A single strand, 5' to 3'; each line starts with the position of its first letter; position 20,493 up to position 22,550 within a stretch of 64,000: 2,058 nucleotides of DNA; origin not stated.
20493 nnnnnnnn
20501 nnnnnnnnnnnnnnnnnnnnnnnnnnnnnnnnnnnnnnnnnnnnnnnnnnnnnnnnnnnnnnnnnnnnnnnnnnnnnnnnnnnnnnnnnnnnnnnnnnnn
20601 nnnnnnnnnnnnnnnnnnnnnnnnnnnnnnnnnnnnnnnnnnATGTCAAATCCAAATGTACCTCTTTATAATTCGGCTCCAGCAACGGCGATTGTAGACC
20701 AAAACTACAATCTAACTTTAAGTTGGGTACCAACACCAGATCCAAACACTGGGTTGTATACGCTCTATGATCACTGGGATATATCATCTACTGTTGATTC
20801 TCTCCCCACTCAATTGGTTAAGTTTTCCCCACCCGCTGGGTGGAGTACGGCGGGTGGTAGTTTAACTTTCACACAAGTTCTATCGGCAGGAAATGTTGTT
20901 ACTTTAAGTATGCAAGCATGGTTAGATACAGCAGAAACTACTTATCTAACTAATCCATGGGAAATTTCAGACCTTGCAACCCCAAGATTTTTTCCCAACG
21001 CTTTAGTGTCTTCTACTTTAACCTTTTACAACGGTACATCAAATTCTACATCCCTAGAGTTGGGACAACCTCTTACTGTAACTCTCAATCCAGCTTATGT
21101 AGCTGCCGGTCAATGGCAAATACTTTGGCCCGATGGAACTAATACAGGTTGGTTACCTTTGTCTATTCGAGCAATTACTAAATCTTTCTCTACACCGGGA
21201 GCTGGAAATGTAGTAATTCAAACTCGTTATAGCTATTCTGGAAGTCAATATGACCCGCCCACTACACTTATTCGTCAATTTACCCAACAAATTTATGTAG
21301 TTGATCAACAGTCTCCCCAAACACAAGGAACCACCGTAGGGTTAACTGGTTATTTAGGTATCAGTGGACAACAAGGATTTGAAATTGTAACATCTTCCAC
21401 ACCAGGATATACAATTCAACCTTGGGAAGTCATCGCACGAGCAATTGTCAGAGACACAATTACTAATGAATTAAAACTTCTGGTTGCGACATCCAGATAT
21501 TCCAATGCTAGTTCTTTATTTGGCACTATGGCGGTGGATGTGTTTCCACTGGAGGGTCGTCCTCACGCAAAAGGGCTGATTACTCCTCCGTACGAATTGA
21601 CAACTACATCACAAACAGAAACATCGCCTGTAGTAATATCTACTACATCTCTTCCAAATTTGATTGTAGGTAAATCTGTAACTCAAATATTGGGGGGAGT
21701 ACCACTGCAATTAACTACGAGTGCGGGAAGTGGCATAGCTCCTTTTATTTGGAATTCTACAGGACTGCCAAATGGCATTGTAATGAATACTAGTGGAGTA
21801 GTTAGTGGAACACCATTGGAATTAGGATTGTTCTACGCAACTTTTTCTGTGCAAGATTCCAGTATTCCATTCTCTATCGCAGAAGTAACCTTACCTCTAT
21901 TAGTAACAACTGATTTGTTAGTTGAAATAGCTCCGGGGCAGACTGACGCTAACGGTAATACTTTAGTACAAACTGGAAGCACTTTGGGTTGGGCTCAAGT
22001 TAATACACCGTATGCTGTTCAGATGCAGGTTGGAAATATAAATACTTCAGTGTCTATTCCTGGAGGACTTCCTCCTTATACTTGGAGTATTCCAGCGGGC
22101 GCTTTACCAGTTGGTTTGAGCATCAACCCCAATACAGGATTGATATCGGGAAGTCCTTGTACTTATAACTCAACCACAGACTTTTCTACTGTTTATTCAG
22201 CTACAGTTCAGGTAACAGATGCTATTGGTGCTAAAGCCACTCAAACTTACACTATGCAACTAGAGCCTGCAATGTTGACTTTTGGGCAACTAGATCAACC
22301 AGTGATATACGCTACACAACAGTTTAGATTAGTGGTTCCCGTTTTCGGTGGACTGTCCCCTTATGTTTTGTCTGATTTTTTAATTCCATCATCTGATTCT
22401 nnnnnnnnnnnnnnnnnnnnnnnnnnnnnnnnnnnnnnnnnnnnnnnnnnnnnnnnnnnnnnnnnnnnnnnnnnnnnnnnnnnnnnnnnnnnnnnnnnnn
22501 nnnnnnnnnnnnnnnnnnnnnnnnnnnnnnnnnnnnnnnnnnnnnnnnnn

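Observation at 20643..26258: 1871-aa protein built from putative-Ig (He_PIG / dystroglycan-type cadherin-like) repeats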

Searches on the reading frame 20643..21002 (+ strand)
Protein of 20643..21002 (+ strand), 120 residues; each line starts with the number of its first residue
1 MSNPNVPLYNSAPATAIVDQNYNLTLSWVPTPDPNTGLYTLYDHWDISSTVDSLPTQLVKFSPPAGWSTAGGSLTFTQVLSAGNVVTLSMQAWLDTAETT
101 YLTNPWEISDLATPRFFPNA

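Call 50: search_protein_families(library=pfam, proteins=[window:20643-21002:+], max_evalue=1)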
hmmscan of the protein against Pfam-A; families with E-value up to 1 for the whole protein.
window:20643-21002:+ (120 aa): 0 families

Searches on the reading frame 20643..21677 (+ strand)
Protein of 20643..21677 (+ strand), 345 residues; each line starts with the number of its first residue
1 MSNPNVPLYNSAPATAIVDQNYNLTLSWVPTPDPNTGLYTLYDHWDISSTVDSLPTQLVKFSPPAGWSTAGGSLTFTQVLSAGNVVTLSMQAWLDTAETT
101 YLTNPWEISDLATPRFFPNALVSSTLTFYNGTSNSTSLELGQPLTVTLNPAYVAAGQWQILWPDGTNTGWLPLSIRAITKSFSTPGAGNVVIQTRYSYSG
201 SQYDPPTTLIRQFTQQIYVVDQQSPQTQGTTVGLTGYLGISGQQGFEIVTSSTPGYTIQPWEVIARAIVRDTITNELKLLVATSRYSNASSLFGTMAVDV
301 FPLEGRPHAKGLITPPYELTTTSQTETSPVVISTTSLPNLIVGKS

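Call 32: search_solved_structures(query=A2, max_evalue=10, show_alignments=2)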
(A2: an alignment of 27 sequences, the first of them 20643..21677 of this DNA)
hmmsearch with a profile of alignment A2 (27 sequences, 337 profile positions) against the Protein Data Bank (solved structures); distinct sequences matched with E-value up to 10: 1.
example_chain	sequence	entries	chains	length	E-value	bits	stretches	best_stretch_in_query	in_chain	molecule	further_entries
6vme_D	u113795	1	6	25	1.5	11.1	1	279-300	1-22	Multivesicular body subunit 12A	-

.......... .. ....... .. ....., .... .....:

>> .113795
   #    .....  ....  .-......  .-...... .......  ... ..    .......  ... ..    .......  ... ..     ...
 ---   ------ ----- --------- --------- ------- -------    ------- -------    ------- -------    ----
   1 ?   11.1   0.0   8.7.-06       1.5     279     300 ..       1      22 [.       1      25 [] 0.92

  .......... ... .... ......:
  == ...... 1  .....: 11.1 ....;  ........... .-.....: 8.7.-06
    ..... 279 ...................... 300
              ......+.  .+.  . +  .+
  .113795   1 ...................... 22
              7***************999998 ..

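Call 39: predict_structure(alignment_id=A3)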
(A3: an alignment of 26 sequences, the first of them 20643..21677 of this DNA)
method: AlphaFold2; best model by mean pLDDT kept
length: 345 residues; sequences in the alignment: 26
mean_pLDDT: 76.6   pTM: 0.64
mean pLDDT of the five models: 76.6, 75.7, 75.2, 71.7, 68.9
residues with pLDDT >= 90: 166; 70-90: 71; 50-70: 29; < 50: 79
segments of 3 or more residues with pLDDT < 50: 1-5, 224-257, 310-345
pLDDT, mean of each block of 10 residues (from residue 1): 52 85 95 89 95 96 89 94 94 93 91 95 93 83 95 97 97 97 93 96 94 93 48 41 40 44 75 78 64 64 60 40 33 33 32
secondary structure, 60 per line:
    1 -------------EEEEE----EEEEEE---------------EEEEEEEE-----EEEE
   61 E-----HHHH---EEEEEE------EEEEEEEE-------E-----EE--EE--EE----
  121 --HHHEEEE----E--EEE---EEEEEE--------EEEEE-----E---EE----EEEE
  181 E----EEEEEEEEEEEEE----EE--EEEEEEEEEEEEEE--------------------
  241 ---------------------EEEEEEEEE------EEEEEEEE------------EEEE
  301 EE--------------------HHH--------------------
elements in order: E14-18 E23-28 E44-51 E57-61 H67-70 E74-79 E86-93 E126-129 E137-139 E143-148 E157-161 E177-181 E186-198 E207-220 E262-270 E277-284 E297-302

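Call 81: find_related_loci(query=A3, collection=genome_contigs, flank=6000)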
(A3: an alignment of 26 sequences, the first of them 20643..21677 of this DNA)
Query A3 (345 aa) in genome_contigs; peptide patterns used: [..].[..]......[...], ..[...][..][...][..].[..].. (x = any residue, [..] = any of these).
184 stretches matched a pattern, but none encodes a relative of the query by tblastn (E <= 1e-3).

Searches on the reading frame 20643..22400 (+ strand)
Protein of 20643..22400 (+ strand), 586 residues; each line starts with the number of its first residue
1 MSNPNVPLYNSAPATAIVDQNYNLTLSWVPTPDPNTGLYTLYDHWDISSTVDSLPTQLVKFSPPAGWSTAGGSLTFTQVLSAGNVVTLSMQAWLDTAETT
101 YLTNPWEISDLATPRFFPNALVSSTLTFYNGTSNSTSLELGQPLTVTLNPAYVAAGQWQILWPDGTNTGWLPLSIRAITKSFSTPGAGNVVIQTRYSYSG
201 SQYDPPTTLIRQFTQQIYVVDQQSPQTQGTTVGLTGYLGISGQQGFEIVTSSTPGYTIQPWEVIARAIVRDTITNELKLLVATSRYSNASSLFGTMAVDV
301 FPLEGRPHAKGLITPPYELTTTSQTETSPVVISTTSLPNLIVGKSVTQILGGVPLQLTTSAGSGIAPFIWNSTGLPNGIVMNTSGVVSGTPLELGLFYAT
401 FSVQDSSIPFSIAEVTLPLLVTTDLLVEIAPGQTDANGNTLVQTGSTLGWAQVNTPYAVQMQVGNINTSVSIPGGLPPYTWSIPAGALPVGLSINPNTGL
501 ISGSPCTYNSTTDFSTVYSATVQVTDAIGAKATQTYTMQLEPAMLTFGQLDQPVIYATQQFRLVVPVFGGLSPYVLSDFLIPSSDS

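Call 26: find_related_loci(query=window:20643-22400:+, collection=viral_contigs, flank=10000)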
Query window:20643-22400:+ (586 aa) in viral_contigs; peptide patterns used: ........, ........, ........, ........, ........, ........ (x = any residue, [..] = any of these).
24 stretches matched a pattern; 11 encode a relative of the query (tblastn E <= 1e-3); 11 distinct loci.
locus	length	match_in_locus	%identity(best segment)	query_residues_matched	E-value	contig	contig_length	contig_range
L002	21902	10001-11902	58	11-574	3e-174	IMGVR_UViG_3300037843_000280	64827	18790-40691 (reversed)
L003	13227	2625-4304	54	11-576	3e-174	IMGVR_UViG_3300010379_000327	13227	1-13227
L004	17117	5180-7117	58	8-579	5e-171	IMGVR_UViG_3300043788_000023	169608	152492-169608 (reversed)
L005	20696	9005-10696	53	11-576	9e-171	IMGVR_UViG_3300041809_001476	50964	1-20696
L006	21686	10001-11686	60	8-585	0e+0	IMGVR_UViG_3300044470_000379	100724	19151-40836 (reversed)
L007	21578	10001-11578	44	12-577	3e-131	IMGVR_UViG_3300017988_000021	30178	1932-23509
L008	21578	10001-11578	44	12-577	3e-131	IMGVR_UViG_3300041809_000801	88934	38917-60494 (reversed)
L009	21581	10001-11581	46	12-577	6e-128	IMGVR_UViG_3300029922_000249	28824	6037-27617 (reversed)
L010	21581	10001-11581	46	12-577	6e-128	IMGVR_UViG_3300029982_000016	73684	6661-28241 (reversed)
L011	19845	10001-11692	53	11-576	5e-170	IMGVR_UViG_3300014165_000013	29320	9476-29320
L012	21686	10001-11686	60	8-585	0e+0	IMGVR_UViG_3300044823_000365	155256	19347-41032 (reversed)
